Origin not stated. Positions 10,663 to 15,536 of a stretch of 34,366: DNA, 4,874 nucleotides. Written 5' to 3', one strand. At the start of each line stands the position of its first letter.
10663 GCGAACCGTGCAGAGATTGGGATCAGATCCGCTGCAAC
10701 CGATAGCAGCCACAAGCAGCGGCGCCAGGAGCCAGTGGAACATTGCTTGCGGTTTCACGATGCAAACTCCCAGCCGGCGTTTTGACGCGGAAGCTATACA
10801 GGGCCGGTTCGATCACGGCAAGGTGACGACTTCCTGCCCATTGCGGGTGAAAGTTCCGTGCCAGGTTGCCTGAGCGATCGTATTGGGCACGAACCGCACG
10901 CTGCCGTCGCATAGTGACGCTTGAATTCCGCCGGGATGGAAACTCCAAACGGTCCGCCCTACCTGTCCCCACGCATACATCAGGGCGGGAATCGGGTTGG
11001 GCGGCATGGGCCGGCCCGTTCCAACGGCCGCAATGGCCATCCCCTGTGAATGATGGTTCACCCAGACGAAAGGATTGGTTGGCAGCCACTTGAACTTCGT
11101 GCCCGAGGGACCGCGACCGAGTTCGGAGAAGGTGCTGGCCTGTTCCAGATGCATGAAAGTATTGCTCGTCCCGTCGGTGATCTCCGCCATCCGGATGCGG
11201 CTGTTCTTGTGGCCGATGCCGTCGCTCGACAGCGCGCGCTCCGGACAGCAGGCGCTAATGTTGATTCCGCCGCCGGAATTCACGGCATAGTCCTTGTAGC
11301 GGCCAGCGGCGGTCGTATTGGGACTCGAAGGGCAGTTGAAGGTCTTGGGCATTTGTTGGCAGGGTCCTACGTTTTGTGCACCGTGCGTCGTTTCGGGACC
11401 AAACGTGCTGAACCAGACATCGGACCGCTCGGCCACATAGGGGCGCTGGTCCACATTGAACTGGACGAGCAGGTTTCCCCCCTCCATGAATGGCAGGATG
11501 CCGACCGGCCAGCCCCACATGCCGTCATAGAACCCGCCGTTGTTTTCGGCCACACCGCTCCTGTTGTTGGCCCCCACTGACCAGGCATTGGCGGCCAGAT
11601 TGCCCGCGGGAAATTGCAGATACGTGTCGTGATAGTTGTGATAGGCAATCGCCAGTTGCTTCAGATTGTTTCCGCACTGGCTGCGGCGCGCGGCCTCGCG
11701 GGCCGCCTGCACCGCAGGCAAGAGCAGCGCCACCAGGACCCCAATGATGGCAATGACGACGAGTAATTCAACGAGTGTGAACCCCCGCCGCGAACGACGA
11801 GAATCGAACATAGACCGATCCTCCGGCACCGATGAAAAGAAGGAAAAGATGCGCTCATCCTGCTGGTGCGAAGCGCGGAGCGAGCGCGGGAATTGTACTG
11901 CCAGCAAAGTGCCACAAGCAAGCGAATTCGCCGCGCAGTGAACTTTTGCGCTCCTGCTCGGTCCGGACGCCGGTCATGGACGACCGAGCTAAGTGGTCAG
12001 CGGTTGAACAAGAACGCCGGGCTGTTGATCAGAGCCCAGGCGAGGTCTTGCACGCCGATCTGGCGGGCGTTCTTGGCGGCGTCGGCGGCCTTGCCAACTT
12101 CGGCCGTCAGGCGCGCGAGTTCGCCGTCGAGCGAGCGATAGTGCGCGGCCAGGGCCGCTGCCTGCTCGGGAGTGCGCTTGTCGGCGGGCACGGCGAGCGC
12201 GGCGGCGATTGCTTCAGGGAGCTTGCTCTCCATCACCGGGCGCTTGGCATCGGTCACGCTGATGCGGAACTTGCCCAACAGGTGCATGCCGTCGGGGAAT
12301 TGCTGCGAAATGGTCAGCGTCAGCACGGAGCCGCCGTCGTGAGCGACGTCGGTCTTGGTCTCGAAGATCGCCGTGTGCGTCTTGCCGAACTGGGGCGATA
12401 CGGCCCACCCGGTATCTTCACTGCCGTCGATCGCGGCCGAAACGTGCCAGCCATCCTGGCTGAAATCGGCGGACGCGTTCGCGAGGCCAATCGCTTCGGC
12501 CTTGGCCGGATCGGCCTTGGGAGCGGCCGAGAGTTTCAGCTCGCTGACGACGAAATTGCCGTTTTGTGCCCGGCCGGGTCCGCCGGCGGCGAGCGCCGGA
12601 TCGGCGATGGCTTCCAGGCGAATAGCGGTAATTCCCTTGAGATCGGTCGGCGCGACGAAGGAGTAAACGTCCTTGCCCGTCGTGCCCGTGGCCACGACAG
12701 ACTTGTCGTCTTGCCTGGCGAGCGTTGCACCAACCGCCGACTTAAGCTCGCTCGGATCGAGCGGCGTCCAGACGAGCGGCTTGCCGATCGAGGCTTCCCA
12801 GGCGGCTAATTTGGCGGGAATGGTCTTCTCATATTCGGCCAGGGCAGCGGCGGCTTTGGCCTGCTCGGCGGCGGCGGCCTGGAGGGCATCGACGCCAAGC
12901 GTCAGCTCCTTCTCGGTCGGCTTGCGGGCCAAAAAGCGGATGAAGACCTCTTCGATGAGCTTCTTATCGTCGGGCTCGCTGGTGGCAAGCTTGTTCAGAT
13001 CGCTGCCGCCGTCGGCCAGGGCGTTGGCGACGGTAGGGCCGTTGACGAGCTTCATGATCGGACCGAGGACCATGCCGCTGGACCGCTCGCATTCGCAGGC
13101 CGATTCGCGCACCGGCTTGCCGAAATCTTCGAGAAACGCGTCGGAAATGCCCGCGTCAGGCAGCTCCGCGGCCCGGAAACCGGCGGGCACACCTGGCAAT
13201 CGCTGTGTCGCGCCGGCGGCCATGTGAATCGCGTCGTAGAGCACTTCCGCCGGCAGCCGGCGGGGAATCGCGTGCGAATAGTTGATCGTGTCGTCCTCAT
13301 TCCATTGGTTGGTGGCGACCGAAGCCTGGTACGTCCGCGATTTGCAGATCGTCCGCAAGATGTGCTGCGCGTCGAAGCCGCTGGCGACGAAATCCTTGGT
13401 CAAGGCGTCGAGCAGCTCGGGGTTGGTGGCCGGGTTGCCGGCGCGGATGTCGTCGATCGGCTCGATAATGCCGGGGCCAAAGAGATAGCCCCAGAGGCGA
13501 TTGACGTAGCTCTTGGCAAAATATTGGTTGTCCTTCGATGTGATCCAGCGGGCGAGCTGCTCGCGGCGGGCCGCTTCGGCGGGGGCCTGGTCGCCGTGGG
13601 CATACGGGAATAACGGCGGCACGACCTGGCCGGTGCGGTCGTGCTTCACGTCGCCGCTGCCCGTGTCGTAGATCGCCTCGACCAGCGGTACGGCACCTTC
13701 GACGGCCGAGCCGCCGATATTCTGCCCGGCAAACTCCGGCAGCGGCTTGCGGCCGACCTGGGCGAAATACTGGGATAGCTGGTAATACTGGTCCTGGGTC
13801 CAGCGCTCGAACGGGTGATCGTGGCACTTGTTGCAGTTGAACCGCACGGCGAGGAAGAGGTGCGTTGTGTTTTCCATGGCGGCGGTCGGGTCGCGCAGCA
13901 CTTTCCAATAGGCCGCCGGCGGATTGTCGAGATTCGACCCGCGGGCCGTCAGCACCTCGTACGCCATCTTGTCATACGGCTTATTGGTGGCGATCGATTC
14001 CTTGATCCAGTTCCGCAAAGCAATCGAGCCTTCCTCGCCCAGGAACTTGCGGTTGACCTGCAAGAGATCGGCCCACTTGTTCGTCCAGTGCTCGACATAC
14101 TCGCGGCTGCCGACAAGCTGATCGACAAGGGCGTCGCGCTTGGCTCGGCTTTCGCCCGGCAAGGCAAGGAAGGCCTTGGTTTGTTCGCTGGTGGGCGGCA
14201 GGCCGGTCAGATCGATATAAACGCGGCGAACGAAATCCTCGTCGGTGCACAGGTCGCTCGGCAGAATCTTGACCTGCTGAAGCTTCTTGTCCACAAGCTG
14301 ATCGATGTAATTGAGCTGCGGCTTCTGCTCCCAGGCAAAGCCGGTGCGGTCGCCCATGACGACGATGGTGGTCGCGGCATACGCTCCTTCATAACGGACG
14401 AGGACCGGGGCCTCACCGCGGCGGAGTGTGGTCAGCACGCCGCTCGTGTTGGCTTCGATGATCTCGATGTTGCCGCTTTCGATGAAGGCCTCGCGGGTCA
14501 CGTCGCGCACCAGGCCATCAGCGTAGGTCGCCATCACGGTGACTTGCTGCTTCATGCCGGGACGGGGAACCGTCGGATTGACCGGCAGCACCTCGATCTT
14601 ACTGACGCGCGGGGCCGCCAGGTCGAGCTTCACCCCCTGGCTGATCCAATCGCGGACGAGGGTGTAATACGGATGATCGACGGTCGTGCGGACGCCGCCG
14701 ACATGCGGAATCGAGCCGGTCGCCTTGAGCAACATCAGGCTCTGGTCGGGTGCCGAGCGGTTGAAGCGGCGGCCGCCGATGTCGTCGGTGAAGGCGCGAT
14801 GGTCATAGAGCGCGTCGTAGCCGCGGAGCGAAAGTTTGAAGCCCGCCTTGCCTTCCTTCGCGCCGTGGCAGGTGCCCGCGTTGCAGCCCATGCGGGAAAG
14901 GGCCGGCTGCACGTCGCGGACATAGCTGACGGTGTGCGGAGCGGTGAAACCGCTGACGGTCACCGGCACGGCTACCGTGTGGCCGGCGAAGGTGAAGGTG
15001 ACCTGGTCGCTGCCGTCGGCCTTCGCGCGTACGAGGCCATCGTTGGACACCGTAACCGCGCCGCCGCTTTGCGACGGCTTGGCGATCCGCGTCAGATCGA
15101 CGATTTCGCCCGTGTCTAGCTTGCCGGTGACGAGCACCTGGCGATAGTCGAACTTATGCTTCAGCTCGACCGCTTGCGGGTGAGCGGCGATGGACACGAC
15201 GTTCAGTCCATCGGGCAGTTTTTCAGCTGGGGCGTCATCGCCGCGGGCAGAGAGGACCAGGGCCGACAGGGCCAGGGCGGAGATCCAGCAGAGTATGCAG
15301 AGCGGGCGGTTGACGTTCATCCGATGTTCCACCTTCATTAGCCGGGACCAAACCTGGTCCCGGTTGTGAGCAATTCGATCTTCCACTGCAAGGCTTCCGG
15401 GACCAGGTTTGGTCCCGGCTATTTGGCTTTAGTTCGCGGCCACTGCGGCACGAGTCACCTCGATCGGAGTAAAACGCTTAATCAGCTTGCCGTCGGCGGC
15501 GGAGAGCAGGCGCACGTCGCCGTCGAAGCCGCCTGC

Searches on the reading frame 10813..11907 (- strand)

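Call 59: search_protein_families(library=pfam, proteins=[window:10813-11907:-], max_evalue=0.001)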
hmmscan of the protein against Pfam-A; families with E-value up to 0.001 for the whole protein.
window:10813-11907:- (364 aa): 2 families
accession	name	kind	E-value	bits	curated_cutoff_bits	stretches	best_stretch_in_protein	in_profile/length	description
PF07596.16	SBP_bac_10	-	1.3e-44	153.7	23.3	1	67-346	1-267/268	Protein of unknown function (DUF1559)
PF07963.17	N_methyl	-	7.9e-09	35.2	21.2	1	37-63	1-27/27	Prokaryotic N-terminal methylation motif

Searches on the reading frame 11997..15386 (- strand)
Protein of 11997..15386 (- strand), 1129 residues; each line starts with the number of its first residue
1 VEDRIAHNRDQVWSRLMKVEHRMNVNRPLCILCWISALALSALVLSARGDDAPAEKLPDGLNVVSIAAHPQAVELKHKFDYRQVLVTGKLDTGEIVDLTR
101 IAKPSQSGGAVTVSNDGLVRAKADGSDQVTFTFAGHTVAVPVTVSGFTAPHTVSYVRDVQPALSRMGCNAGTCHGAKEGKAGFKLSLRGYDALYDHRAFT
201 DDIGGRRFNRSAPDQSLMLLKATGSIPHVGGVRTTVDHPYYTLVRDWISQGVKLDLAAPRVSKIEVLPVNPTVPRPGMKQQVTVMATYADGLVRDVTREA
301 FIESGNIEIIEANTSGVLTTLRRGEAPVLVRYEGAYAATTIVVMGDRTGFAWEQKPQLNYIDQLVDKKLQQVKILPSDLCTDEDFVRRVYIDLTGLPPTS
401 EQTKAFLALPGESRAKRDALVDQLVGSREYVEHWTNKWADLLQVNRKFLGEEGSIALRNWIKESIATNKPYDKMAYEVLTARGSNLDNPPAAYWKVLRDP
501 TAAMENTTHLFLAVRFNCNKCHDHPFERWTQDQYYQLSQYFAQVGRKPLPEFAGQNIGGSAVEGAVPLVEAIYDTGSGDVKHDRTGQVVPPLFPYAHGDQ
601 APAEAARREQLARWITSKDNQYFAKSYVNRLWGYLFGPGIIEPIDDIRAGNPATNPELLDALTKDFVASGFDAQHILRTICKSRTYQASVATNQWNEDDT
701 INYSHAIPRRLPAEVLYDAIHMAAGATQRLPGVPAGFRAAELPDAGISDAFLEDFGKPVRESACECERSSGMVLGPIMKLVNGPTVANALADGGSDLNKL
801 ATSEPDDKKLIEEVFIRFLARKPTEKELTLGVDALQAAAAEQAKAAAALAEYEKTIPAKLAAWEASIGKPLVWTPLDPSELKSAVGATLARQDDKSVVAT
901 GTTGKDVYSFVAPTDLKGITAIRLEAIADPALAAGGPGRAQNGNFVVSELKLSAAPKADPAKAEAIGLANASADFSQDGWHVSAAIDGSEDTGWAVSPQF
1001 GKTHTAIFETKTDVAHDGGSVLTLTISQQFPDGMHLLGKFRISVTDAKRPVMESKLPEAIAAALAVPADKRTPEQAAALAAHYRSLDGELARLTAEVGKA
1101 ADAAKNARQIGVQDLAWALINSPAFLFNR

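Call 59: search_protein_families(library=pfam, proteins=[window:11997-15386:-], max_evalue=0.001)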
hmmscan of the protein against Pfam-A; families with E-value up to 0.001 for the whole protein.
window:11997-15386:- (1129 aa): 2 families
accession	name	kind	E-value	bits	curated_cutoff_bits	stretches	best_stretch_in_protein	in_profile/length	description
PF07583.16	PSCyt2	-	6.3e-42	144.3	29.8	1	361-544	2-207/209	Protein of unknown function (DUF1549)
PF07587.16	PSD1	-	8.5e-42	143.7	28.5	1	607-831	1-240/244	Protein of unknown function (DUF1553)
